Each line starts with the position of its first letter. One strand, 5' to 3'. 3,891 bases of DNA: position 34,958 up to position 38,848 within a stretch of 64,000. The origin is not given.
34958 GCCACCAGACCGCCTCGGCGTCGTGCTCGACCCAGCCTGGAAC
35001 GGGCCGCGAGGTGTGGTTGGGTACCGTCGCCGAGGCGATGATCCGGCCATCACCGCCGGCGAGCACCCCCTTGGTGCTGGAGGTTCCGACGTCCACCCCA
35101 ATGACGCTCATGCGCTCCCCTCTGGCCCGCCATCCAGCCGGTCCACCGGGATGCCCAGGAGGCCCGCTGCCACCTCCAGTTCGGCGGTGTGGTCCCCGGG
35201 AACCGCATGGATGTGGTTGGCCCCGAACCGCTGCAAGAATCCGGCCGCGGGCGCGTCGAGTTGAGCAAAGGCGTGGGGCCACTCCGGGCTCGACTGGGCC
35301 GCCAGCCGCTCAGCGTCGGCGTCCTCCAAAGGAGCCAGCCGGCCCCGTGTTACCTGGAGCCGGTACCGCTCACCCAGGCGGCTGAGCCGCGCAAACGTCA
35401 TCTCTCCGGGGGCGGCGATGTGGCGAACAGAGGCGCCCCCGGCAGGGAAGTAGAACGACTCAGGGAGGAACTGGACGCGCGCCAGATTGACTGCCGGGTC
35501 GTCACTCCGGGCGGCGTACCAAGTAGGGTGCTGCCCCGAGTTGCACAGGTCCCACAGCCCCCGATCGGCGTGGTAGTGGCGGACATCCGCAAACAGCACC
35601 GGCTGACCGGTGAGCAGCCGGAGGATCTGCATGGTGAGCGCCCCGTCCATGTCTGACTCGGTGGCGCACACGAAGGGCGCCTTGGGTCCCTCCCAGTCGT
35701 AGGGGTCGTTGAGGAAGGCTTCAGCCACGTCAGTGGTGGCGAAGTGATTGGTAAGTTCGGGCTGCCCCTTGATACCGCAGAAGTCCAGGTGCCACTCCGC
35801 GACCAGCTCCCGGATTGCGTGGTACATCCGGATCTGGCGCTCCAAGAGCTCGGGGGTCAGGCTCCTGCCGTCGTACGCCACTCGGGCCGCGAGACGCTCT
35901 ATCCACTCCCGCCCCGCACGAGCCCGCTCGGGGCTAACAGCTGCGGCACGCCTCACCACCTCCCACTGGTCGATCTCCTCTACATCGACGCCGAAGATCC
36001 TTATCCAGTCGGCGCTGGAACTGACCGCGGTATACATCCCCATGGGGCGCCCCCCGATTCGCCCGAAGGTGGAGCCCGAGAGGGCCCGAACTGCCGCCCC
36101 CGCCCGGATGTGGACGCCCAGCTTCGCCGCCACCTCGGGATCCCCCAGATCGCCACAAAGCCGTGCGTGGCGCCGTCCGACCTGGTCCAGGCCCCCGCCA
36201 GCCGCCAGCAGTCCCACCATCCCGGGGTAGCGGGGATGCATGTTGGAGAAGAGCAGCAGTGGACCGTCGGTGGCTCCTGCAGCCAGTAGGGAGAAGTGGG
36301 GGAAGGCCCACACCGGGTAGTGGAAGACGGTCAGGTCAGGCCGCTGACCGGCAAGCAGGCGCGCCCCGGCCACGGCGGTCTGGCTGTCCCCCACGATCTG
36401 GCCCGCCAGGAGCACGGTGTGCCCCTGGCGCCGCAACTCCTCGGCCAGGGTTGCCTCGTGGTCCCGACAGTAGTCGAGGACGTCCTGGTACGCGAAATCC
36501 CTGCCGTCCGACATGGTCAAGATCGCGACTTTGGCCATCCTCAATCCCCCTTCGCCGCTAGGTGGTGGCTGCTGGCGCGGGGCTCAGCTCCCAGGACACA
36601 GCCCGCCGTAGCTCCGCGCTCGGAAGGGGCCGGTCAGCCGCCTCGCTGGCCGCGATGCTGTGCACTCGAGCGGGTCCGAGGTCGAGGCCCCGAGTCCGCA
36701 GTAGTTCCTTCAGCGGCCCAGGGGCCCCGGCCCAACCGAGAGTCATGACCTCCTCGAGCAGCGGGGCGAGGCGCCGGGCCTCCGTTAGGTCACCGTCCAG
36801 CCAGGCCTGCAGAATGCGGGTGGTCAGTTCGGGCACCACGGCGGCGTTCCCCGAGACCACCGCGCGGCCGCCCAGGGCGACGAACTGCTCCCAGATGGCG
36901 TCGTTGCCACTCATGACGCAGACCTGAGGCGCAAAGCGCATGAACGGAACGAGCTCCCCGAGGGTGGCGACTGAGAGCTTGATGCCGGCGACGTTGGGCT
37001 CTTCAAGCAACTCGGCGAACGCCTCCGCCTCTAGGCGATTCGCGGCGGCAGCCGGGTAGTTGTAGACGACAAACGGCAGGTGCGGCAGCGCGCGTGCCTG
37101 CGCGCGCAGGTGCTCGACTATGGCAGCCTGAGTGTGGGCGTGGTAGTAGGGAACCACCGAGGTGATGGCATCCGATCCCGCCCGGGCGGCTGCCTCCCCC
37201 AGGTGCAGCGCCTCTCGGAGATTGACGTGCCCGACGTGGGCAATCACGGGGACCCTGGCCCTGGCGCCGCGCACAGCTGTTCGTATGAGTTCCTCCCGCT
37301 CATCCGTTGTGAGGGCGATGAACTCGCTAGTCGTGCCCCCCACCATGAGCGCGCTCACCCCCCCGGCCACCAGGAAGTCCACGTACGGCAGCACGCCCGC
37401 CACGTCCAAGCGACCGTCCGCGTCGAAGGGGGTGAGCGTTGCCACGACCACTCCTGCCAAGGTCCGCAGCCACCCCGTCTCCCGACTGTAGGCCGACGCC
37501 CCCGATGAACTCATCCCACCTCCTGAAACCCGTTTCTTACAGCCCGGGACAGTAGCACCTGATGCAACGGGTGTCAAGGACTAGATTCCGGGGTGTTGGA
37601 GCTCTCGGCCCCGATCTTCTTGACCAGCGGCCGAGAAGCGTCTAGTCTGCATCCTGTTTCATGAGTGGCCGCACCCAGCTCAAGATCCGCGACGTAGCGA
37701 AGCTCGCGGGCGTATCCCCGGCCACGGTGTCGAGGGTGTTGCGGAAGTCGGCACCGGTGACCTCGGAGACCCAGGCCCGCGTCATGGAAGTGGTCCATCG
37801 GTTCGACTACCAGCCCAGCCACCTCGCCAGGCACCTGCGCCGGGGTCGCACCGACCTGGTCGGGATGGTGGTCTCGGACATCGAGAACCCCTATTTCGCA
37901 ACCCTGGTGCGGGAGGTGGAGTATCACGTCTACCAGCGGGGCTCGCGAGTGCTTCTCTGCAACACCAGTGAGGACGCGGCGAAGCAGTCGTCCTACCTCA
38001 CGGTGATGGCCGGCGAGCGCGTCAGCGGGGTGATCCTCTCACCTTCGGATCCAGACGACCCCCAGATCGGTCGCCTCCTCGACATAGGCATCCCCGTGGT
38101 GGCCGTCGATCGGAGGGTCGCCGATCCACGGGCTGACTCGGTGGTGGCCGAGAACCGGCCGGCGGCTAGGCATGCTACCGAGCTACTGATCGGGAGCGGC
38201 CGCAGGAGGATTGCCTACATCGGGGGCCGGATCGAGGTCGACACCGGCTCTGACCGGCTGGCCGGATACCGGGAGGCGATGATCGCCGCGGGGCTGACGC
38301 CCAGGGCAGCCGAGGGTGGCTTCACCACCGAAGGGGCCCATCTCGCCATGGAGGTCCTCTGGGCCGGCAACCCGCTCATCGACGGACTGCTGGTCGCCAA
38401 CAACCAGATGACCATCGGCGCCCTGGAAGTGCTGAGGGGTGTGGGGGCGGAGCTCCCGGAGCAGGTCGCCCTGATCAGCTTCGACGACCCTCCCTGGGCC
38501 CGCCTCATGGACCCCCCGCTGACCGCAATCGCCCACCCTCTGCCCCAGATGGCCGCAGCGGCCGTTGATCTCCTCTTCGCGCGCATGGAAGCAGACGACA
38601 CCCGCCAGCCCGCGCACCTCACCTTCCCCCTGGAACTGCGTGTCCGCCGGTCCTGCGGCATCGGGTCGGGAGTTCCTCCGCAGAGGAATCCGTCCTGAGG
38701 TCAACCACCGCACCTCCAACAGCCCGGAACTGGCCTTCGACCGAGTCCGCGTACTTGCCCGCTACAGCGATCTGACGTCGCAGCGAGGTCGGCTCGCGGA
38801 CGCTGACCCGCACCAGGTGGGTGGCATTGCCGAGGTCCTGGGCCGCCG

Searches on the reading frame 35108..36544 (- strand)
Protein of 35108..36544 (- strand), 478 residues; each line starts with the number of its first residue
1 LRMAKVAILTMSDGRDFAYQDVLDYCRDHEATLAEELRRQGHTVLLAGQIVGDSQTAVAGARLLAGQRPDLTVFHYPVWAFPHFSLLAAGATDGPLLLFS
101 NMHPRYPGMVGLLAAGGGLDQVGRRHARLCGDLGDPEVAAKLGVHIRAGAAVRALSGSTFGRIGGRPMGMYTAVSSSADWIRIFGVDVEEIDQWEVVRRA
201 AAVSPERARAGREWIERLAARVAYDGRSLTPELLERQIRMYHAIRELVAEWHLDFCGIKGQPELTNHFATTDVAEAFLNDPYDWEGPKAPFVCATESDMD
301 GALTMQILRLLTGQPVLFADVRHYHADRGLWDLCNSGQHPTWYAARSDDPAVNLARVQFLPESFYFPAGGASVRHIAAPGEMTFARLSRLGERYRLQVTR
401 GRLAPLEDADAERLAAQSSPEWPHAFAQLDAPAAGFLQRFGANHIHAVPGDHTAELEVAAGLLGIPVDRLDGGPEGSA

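Call 94: search_protein_families(library=pfam, proteins=[window:35108-36544:-], max_evalue=0.0001)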
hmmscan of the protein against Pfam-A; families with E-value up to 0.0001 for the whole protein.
window:35108-36544:- (478 aa): 3 families
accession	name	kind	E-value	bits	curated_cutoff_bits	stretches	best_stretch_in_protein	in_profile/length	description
PF02952.23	Fucose_iso_C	-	3.9e-36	124.3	29.3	1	333-468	1-140/143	L-fucose isomerase, C-terminal domain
PF07881.17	Fucose_iso_N1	-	1.5e-15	57.9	28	1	4-156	2-168/169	L-fucose isomerase, first N-terminal domain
PF07882.17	Fucose_iso_N2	-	2.3e-13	50.6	22.3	1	256-313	123-180/180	L-fucose isomerase, second N-terminal domain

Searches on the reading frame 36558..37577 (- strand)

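Call 94: search_protein_families(library=pfam, proteins=[window:36558-37577:-], max_evalue=0.0001)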
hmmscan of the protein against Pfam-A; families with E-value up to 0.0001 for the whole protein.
window:36558-37577:- (339 aa): 1 family
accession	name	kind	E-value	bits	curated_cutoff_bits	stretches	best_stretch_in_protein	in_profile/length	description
PF00701.28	DHDPS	-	1.4e-57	195.1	22.1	1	40-304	2-268/289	Dihydrodipicolinate synthetase family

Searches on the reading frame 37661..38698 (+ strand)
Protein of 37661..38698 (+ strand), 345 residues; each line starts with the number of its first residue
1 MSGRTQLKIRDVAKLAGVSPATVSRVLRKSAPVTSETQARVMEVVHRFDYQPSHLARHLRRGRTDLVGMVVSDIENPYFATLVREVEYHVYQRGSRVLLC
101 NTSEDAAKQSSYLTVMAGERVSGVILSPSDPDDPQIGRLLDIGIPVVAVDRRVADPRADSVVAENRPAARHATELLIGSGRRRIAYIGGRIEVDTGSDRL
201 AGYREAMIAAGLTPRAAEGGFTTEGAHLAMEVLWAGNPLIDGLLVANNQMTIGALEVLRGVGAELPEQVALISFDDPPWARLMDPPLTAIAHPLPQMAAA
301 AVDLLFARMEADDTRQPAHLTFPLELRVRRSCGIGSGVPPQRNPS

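Call 94: search_protein_families(library=pfam, proteins=[window:37661-38698:+], max_evalue=0.0001)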
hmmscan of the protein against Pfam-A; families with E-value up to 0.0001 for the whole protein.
window:37661-38698:+ (345 aa): 4 families
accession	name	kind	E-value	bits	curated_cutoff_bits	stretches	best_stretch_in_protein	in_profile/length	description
PF13377.12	Peripla_BP_3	-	4.2e-29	102.2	26.5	1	174-332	2-167/167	Periplasmic binding protein-like domain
PF00532.27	Peripla_BP_1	-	5.7e-21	75.6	22.2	1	65-309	2-261/281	Periplasmic binding proteins and sugar binding domain of LacI family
PF00356.27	LacI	-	5.8e-16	58.4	27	1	8-53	1-46/46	Bacterial regulatory proteins, lacI family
PF13407.12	Peripla_BP_4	-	6.3e-16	59.1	35.1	1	67-305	1-250/258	Periplasmic binding protein domain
